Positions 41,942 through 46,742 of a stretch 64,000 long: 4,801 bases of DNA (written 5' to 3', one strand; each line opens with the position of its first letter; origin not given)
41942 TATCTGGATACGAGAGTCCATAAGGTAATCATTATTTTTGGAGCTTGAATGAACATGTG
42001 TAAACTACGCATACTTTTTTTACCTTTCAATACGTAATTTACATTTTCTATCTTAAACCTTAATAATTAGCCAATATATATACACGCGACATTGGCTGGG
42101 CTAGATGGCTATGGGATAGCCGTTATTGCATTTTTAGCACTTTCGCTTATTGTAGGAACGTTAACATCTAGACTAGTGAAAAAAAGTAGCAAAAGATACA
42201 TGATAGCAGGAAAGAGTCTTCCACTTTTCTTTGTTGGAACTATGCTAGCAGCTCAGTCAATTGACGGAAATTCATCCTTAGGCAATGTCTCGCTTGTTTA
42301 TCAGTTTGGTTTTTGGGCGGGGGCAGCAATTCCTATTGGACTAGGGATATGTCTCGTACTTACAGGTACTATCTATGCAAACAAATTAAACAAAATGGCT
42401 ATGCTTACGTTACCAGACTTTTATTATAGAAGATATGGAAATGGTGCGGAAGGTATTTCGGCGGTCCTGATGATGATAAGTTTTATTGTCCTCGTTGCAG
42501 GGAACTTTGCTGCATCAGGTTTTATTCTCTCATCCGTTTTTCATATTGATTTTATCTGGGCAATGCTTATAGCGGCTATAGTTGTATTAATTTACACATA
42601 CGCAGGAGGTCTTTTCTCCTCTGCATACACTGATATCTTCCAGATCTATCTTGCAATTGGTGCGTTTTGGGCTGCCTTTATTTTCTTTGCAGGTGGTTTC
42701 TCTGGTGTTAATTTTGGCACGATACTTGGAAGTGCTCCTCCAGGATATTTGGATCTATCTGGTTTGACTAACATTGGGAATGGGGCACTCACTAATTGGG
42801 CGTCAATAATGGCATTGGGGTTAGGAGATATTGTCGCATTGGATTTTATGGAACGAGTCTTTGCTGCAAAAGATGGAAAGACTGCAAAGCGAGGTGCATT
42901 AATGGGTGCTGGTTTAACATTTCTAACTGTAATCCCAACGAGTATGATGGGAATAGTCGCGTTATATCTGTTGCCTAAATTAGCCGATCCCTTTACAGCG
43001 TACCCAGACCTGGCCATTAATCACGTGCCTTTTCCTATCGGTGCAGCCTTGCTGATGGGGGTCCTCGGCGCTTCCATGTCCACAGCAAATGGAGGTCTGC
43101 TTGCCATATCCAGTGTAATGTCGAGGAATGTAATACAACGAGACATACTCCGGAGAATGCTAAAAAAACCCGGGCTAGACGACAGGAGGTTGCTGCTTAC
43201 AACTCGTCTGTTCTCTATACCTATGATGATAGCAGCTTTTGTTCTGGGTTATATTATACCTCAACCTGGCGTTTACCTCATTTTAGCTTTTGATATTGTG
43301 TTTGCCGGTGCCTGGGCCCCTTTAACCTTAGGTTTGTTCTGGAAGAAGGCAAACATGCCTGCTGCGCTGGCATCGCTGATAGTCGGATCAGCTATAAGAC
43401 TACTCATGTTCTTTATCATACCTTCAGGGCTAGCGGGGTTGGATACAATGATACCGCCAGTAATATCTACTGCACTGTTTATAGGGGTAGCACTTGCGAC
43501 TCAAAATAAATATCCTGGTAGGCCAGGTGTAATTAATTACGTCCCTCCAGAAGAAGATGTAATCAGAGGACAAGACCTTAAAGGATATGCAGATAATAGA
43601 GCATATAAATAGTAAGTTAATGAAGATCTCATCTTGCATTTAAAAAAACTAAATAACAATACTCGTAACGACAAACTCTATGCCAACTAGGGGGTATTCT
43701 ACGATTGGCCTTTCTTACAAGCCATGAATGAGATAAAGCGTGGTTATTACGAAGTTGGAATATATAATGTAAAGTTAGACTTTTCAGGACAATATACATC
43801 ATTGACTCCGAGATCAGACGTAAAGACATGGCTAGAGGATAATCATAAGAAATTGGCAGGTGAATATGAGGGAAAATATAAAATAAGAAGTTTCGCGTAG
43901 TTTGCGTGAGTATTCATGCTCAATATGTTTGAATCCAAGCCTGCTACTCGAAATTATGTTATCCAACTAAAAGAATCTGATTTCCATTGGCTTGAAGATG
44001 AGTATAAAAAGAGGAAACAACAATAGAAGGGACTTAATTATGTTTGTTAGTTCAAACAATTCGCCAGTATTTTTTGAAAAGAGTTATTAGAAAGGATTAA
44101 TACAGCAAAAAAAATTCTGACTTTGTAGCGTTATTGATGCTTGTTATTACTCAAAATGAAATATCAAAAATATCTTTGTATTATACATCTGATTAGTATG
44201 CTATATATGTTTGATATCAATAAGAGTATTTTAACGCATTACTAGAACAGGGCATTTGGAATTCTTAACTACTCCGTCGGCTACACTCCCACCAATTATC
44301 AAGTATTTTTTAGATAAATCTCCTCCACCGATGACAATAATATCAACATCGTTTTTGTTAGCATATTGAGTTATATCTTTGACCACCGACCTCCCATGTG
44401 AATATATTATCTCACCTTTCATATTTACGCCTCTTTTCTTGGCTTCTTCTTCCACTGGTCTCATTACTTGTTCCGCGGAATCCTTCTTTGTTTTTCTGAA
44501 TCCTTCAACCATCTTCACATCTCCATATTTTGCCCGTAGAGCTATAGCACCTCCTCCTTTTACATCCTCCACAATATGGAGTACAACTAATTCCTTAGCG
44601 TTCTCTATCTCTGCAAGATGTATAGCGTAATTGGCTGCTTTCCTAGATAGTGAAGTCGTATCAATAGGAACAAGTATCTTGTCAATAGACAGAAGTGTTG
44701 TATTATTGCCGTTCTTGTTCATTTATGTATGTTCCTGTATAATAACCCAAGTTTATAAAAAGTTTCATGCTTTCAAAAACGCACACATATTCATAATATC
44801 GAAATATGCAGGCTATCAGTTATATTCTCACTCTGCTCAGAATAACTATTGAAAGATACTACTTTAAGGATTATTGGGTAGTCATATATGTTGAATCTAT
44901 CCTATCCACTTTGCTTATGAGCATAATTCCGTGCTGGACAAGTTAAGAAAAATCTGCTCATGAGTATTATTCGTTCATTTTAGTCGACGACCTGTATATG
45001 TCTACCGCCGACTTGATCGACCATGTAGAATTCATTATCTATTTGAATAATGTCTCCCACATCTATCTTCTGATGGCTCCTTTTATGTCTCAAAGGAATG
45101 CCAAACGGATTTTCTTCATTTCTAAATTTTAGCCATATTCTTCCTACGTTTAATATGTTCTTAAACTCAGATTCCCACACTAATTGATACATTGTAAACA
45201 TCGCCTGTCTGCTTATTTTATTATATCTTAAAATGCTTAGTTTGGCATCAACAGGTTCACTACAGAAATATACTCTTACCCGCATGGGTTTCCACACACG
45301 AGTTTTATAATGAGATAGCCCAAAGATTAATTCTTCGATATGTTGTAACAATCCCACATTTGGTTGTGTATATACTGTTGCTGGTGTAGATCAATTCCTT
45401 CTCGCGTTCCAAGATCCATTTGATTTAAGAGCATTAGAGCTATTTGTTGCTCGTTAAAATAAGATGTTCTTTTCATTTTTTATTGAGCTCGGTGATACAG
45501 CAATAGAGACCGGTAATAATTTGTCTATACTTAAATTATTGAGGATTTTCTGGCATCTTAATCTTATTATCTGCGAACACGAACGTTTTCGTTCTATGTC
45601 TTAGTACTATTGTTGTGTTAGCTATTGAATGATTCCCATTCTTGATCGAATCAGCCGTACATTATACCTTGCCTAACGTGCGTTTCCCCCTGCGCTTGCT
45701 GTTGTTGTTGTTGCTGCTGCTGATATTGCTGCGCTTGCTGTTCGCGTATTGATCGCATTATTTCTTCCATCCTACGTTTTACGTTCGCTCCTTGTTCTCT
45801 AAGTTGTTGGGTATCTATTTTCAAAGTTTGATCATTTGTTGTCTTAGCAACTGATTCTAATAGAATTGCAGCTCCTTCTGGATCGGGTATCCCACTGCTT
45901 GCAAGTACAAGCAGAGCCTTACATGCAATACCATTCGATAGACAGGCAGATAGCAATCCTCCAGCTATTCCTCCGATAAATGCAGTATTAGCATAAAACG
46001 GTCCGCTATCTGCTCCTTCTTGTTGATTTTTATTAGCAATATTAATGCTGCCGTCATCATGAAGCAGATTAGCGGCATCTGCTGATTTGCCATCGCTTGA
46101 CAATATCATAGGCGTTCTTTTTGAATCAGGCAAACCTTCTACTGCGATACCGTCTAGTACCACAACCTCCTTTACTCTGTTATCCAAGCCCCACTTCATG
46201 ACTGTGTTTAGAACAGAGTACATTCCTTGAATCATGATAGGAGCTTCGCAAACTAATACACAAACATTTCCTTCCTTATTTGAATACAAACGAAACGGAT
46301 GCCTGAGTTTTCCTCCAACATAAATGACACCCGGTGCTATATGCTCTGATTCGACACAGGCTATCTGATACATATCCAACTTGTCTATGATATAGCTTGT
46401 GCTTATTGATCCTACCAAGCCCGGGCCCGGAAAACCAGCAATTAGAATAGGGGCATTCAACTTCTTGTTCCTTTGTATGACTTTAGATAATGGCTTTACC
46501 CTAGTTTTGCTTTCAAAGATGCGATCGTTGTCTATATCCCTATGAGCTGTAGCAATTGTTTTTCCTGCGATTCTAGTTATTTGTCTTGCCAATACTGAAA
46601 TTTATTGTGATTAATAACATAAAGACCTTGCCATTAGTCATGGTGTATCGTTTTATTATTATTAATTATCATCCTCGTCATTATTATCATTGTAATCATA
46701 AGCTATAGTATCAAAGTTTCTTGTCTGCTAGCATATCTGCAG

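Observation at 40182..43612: Arginase-family ureohydrolase translationally coupled to an orphan urease-gamma-like protein, facing an SSS transporter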

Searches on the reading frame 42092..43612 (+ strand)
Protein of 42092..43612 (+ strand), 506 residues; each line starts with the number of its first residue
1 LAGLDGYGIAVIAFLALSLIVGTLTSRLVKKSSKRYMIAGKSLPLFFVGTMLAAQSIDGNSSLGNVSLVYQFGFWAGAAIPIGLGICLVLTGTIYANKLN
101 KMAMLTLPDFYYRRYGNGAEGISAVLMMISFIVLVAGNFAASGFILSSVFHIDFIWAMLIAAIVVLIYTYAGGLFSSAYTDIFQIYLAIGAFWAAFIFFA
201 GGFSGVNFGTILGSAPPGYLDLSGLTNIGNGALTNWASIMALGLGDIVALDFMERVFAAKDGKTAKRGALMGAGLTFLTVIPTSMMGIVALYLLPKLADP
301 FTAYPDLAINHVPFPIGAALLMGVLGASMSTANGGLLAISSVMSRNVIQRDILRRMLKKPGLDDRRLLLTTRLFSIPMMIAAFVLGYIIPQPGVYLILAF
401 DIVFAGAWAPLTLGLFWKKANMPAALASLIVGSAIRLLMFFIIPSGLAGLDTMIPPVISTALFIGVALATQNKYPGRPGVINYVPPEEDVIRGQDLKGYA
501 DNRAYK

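Call 3: search_protein_families(library=pfam, proteins=[window:42092-43612:+], max_evalue=10)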
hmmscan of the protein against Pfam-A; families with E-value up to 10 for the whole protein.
window:42092-43612:+ (506 aa): 1 family
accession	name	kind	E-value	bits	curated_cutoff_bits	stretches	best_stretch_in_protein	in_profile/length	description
PF00474.23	SSF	-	1.1e-29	104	22.8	1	36-432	1-406/406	Sodium:solute symporter family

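Call 4: search_protein_families(library=ncbifam, proteins=[window:42092-43612:+], max_evalue=10)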
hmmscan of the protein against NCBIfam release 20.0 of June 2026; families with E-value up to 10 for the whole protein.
window:42092-43612:+ (506 aa): 6 families
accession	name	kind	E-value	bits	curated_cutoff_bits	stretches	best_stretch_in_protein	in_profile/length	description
TIGR00813.1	sss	superfamily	2.1e-31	109.4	184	1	36-432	1-411/411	sodium/solute symporter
TIGR02121.1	Na_Pro_sym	equivalog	7.2e-26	91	515.5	1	9-467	5-465/488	sodium/proline symporter PutP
TIGR03648.1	Na_symport_lg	subfamily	3.8e-22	78.4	320.75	2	311-443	357-484/547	VC_2705 family sodium/solute symporter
TIGR02119.1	panF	equivalog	1.3e-20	73.9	328.05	1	9-460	5-457/471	sodium/pantothenate symporter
NF007790.0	PRK10484.1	equivalog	1e-17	64.2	401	1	10-452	5-464/527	solute:sodium symporter family transporter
NF011948.0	PRK15419.1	equivalog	4.2e-07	29.2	955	1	18-465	18-467/502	sodium/proline symporter PutP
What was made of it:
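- On Sodium:solute symporter family: It is below the PutP, PanF and other equivalog cut-offs (call 4).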

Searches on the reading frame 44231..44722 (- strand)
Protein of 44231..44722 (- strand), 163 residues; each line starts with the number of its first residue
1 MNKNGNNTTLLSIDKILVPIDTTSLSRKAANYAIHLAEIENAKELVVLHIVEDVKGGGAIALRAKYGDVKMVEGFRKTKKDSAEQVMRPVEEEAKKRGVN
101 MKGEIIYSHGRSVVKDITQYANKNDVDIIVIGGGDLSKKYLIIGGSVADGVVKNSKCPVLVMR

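Call 52: search_protein_families(library=pfam, proteins=[window:44231-44722:-], max_evalue=0.001)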
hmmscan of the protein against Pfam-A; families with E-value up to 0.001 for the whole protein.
window:44231-44722:- (163 aa): 1 family
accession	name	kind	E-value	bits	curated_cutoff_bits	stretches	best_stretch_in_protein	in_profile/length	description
PF00582.32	Usp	-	2e-19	71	24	1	14-163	3-141/141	Universal stress protein family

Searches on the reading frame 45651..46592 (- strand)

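Call 52: search_protein_families(library=pfam, proteins=[window:45651-46592:-], max_evalue=0.001)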
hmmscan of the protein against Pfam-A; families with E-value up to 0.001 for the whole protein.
window:45651-46592:- (313 aa): 1 family
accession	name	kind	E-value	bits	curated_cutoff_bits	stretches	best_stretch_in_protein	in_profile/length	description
PF09754.15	PAC2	-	8.3e-32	111.2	25.8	1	50-279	1-215/215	PAC2 family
